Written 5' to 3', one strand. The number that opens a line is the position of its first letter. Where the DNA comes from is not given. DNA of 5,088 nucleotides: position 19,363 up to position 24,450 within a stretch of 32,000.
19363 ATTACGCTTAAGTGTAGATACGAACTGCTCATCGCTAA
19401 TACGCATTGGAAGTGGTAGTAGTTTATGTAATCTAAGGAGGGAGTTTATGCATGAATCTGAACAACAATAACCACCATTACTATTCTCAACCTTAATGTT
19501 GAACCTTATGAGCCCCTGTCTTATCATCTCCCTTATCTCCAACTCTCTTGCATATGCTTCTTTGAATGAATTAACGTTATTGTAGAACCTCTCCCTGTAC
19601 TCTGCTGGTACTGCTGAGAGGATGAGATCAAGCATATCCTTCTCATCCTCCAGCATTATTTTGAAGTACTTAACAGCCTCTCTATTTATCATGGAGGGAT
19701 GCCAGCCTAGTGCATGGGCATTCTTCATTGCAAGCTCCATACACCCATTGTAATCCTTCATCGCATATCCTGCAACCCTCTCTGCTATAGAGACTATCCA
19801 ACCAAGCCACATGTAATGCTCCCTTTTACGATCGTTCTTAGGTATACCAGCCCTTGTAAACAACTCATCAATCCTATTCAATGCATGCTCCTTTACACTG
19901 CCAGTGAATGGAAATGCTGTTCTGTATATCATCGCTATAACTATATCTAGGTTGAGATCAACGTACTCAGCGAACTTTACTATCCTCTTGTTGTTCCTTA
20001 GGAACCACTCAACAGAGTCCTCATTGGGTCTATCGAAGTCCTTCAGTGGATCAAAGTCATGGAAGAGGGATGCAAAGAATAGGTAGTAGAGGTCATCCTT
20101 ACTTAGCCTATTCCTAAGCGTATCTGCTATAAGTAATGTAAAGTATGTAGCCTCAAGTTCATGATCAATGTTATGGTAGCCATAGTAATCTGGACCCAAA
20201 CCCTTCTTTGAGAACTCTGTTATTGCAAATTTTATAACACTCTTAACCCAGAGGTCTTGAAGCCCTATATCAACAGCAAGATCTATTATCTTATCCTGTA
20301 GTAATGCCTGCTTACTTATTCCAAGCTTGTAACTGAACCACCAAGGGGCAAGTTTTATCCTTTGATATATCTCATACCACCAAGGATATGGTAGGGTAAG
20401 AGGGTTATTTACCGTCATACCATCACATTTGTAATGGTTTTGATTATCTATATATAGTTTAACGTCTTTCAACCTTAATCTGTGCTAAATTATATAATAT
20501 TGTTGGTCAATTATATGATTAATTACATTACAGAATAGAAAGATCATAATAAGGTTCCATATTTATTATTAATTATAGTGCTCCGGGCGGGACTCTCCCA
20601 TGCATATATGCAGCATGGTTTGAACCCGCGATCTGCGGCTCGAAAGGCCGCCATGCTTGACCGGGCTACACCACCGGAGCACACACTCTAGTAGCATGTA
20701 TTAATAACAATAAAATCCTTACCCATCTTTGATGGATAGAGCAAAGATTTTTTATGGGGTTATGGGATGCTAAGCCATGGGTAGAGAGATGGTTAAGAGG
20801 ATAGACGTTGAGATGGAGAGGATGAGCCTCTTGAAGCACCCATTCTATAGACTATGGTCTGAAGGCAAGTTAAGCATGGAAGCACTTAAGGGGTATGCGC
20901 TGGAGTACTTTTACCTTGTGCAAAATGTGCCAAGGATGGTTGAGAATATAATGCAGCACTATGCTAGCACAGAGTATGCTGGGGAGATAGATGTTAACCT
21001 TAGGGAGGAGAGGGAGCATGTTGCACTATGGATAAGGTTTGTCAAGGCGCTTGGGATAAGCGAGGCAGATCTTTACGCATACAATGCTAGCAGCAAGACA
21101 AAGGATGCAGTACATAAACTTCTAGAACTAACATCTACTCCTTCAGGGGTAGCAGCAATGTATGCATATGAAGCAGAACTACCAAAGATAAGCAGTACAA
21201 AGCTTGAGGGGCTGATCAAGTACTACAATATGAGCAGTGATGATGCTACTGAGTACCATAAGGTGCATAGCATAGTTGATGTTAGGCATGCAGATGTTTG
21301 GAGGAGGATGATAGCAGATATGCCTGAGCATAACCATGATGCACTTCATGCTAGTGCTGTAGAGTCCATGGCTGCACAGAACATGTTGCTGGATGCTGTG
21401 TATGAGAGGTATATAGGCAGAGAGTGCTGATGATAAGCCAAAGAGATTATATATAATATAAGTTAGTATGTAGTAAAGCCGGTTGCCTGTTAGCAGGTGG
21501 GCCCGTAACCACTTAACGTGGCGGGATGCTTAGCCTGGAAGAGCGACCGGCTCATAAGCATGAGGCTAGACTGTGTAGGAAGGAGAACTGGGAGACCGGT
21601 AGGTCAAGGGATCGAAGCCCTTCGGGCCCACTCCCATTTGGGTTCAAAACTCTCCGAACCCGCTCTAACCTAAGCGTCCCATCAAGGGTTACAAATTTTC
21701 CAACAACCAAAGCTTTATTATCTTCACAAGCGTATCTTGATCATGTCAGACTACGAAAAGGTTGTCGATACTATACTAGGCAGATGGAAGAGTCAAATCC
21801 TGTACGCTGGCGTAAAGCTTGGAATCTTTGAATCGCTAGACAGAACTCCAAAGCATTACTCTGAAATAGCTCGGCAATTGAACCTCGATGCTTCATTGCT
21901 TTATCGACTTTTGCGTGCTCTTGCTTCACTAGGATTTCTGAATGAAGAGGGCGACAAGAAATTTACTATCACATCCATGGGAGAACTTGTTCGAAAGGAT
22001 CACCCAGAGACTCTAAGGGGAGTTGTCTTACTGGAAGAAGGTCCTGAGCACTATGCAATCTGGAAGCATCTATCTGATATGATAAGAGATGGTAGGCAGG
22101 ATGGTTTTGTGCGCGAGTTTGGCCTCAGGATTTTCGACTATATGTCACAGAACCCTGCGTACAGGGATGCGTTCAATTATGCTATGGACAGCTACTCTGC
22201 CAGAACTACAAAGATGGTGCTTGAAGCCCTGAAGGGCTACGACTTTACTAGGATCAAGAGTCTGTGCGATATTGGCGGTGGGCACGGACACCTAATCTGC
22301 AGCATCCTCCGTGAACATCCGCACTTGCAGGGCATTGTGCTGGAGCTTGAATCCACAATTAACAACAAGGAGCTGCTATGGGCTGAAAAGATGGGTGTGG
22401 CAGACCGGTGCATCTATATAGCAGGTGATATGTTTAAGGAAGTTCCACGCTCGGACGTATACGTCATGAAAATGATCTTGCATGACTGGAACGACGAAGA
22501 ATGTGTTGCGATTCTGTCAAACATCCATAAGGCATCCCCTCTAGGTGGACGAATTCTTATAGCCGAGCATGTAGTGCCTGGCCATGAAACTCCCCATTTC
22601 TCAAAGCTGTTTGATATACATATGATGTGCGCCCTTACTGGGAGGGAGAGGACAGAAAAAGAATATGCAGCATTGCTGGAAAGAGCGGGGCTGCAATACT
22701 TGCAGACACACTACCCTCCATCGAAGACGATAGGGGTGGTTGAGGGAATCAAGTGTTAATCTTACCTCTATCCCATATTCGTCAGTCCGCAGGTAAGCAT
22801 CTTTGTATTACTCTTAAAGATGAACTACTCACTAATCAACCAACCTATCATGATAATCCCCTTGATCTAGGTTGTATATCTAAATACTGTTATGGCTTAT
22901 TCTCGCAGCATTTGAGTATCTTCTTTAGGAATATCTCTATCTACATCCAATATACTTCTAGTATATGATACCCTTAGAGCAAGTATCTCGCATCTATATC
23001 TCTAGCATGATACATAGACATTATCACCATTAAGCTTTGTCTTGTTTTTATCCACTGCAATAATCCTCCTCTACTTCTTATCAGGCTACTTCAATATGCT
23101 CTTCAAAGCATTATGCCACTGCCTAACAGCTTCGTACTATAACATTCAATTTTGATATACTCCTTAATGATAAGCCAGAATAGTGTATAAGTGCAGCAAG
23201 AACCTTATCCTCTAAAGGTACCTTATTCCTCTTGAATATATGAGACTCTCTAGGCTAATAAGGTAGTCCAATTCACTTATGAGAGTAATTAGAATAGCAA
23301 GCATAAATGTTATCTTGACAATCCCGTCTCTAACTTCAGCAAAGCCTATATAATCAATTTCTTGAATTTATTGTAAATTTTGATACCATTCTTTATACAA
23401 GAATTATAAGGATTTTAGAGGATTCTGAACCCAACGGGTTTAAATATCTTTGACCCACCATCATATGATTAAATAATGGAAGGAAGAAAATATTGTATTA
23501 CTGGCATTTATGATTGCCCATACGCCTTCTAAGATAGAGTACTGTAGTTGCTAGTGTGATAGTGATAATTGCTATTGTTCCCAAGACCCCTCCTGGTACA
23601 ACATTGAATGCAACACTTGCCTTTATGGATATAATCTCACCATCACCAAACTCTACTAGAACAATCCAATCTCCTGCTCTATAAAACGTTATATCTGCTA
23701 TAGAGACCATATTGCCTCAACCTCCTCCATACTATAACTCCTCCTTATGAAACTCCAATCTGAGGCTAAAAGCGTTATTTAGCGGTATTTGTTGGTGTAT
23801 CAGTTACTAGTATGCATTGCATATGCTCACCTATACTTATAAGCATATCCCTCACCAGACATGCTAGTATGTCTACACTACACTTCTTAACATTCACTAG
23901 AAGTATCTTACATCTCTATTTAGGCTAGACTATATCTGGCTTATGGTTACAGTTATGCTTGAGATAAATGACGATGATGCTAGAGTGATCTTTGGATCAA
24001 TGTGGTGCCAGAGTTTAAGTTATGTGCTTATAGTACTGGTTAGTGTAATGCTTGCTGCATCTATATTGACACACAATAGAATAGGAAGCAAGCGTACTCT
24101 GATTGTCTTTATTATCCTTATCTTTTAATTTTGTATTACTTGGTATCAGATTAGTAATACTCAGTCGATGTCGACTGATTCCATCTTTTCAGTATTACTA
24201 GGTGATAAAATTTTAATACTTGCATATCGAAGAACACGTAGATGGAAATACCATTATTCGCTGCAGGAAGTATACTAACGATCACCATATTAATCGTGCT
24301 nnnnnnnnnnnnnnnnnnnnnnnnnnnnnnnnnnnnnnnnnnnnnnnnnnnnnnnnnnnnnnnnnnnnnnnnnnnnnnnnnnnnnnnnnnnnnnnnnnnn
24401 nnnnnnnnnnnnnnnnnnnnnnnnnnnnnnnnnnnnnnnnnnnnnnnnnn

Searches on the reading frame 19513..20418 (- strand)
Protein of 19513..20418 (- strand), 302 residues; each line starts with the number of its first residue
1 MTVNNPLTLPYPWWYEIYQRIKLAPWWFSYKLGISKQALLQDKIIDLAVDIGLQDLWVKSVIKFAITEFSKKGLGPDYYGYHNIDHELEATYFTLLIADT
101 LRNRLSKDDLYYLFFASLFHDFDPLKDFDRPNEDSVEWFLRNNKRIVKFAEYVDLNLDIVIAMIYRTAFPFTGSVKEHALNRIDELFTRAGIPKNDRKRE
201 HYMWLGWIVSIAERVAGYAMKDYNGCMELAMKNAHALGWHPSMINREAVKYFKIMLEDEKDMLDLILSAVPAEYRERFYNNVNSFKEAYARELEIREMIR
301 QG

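Call 34: predict_structure(alignment_id=A2)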
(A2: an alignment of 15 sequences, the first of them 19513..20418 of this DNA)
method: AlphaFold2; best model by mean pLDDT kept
length: 302 residues; sequences in the alignment: 15
mean_pLDDT: 84.6   pTM: 0.85
mean pLDDT of the five models: 84.6, 84.6, 84.3, 81.3, 77.0
residues with pLDDT >= 90: 166; 70-90: 91; 50-70: 23; < 50: 22
segments of 3 or more residues with pLDDT < 50: 1-10, 73-81, 127-129
pLDDT, mean of each block of 10 residues (from residue 1): 38 66 73 81 96 96 84 47 78 97 95 96 56 81 94 97 91 87 97 96 97 91 87 74 85 88 94 95 94 91 82
secondary structure, 60 per line:
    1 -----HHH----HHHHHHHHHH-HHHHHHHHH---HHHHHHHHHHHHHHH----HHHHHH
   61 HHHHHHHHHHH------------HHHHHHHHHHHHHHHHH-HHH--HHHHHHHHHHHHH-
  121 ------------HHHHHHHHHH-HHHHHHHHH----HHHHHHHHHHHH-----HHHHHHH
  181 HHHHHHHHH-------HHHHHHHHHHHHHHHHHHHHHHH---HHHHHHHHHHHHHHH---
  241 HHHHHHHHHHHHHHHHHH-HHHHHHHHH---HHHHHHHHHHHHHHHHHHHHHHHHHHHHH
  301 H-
elements in order: H13-22 H24-32 H36-50 H55-71 H84-100 H107-119 H133-142 H144-152 H157-168 H174-189 H197-219 H223-237 H241-258 H260-268 H272-301

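Call 36: fold_search(model_id=the predicted structure, library=pdb)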
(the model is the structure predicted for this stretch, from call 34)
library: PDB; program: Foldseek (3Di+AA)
matches with E <= 10: 436; with E <= 0.001: 0
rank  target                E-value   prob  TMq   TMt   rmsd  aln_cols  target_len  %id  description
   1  5i2r_B                2.1e-03  1.00  0.55  0.53   8.6       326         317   11  CRYSTAL STRUCTURE OF HUMAN PHOSPHODIESTERASE 10 IN COMPLEX WITH C2(=NN(c1cccc(c1)OC(F)(F)F)C=CC2=O)c3ccnn3c4ccccc4, mi (released 2016-03-09)
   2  9lsm                  2.7e-03  1.00  0.56  0.59   7.0       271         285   12  The crystal structure of PDE5A with L9 (released 2025-06-18)
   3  2ouu_B                3.5e-03  1.00  0.56  0.54   7.1       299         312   11  crystal structure of PDE10A2 mutant D674A in complex with cGMP (released 2007-03-20)
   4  7faq                  3.5e-03  1.00  0.55  0.57   7.1       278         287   12  Crystal structure of PDE5A in complex with inhibitor L1 (released 2022-05-18)
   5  5c2h_A                3.5e-03  1.00  0.51  0.50  11.7       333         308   12  PDE10 complexed with 6-chloro-N-[(2,4-dimethylthiazol-5-yl)methyl]-5-methyl-2-[3-(2-quinolyl)propoxy]pyrimidin-4-amine (released 2015-10-07)
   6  4htx_C                3.5e-03  1.00  0.44  0.42   8.3       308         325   15  Crystal structure of PDE2 catalytic domain in complex with BAY60-7550 (released 2013-08-28)
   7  3b2r_A                3.8e-03  1.00  0.55  0.56   8.7       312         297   12  Crystal Structure of PDE5A1 catalytic domain in complex with Vardenafil (released 2008-05-20)
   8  5sdy                  3.8e-03  1.00  0.54  0.52   8.7       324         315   12  CRYSTAL STRUCTURE OF HUMAN PHOSPHODIESTERASE 10 IN COMPLEX WITH c4(c(NC(c1nc(ccc1Nc2cncnc2)C3CC3)=O)cnn4CCOC)C(N(C)C)=O, (released 2022-10-12)
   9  5tza_D                4.1e-03  1.00  0.49  0.45   7.6       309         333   14  CRYSTAL STRUCTURE OF HUMAN PHOSPHODIESTERASE 2A WITH 3-{5-methyl-[1,2,4]triazolo[1,5-a]pyrimidin-7-yl-1-[(naphthalene- (released 2017-02-22)
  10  3v94_A                4.5e-03  1.00  0.47  0.43   8.1       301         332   14  TcrPDEC1 catalytic domain in complex with inhibitor wyq16 (released 2012-02-22)
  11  8w4s                  4.9e-03  1.00  0.56  0.58   6.9       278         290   12  Crystal structure of PDE5A in complex with CVT-313 (released 2023-11-22)
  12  3wyl_B                5.3e-03  1.00  0.54  0.52   7.7       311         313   12  Crystal structure of the catalytic domain of PDE10A complexed with 5-methoxy-3-(1-phenyl-1H-pyrazol-5-yl)-1-(3-(triflu (released 2014-11-19)
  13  5dh4_A                5.8e-03  1.00  0.52  0.51  11.6       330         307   11  PDE10 complexed with 5-chloro-N-[(2,4-dimethylthiazol-5-yl)methyl]pyrazolo[1,5-a]pyrimidin-7-amine (released 2016-01-27)
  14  5c29_A                6.0e-03  1.00  0.55  0.55  10.4       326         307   12  PDE10 complexed with 6-chloro-2-cyclopropyl-5-methyl-N-propyl-pyrimidin-4-amine (released 2015-09-30)
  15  5edg_B                6.0e-03  1.00  0.54  0.52   9.1       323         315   12  CRYSTAL STRUCTURE OF HUMAN PHOSPHODIESTERASE 10 IN COMPLEX WITH c1(c(nc([nH]1)Cl)c2ccccc2)C4=NN(c3cccc(c3)OC(F)(F)F)C= (released 2016-03-09)
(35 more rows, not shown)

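Call 45: search_solved_structures(query=A3, max_evalue=10, show_alignments=3)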
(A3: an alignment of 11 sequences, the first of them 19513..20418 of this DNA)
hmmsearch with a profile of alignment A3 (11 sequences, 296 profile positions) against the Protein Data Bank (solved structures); distinct sequences matched with E-value up to 10: 84 (the best 60 are shown).
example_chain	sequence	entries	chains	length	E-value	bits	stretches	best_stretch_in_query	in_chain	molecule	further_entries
1udt_A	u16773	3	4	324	0.00037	23.1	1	61-121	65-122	cGMP-specific 3',5'-cyclic phosphodiesterase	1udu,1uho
1rkp_A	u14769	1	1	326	0.00037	23.1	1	61-121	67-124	cGMP-specific 3',5'-cyclic phosphodiesterase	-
6vbi_A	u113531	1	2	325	0.00037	23.1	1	61-121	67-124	cGMP-specific 3',5'-cyclic phosphodiesterase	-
2h40_A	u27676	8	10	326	0.00037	23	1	61-121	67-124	cGMP-specific 3',5'-cyclic phosphodiesterase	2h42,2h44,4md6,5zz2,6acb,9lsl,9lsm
3b2r_A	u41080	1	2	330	0.00038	23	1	61-121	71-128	cGMP-specific 3',5'-cyclic phosphodiesterase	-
8wkf_A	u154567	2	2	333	0.00038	23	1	61-121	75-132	cGMP-specific 3',5'-cyclic phosphodiesterase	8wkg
6l6e_A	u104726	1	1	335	0.00039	23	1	61-121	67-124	cGMP-specific 3',5'-cyclic phosphodiesterase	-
3jab_C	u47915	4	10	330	0.00039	23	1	61-121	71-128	phosphodiesterase 5/6 chimera catalytic domain | cGMP-specific 3',5'-cyclic phosphodiesterase catalytic domain, Cone cGMP-specific 3',5'-cy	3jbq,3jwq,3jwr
3shy_A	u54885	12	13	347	0.0004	22.9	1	61-121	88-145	cGMP-specific 3',5'-cyclic phosphodiesterase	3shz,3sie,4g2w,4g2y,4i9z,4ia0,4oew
7faq_A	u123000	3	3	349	0.0004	22.9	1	61-121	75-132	cGMP-specific 3',5'-cyclic phosphodiesterase | Isoform PDE5A1 of cGMP-specific 3',5'-cyclic phosphodiesterase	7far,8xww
1t9r_A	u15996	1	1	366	0.00044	22.8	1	61-121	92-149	cGMP-specific 3',5'-cyclic phosphodiesterase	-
3hc8_A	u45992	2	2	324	0.00074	22.1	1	61-119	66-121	cGMP-specific 3',5'-cyclic phosphodiesterase,cAMP-specific 3',5'-cyclic phosphodiesterase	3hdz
2chm_A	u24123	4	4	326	0.00075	22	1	61-119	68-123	CGMP-SPECIFIC 3', 5'-CYCLIC PHOSPHODIESTERASE, CAMP-SPECIFIC 3', 5'-CYCLIC PHOSPHODIESTERA | cGMP-specific 3',5'-cyclic phosphodiesterase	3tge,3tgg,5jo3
4c1i_A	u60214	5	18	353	0.00076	22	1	71-129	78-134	CGMP-DEPENDENT 3', 5'-CYCLIC PHOSPHODIESTERASE | cGMP-dependent 3',5'-cyclic phosphodiesterase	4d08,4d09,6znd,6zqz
6ezf_A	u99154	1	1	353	0.00077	22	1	71-129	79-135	cGMP-dependent 3',5'-cyclic phosphodiesterase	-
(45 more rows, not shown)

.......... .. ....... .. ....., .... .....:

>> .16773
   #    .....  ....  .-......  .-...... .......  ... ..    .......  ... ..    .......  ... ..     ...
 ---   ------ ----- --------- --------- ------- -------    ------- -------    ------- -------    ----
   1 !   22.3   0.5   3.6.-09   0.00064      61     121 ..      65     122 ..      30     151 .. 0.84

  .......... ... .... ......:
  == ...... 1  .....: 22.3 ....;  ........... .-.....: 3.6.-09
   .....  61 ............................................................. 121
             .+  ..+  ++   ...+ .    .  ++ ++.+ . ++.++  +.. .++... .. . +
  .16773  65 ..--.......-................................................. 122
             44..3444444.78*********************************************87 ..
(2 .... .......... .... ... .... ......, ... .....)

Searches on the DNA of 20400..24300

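Call 64: search_rna_families(source=window, start=20400, end=24300, threshold=evalue, max_evalue=1, show_alignments=3)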
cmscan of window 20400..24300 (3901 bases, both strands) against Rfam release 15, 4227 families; matches with E-value up to 1: 1.
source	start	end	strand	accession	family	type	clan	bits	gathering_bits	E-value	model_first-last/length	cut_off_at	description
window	20613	20673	-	RF00005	tRNA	Gene; tRNA;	CL00001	26.1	29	0.024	8-63/71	no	tRNA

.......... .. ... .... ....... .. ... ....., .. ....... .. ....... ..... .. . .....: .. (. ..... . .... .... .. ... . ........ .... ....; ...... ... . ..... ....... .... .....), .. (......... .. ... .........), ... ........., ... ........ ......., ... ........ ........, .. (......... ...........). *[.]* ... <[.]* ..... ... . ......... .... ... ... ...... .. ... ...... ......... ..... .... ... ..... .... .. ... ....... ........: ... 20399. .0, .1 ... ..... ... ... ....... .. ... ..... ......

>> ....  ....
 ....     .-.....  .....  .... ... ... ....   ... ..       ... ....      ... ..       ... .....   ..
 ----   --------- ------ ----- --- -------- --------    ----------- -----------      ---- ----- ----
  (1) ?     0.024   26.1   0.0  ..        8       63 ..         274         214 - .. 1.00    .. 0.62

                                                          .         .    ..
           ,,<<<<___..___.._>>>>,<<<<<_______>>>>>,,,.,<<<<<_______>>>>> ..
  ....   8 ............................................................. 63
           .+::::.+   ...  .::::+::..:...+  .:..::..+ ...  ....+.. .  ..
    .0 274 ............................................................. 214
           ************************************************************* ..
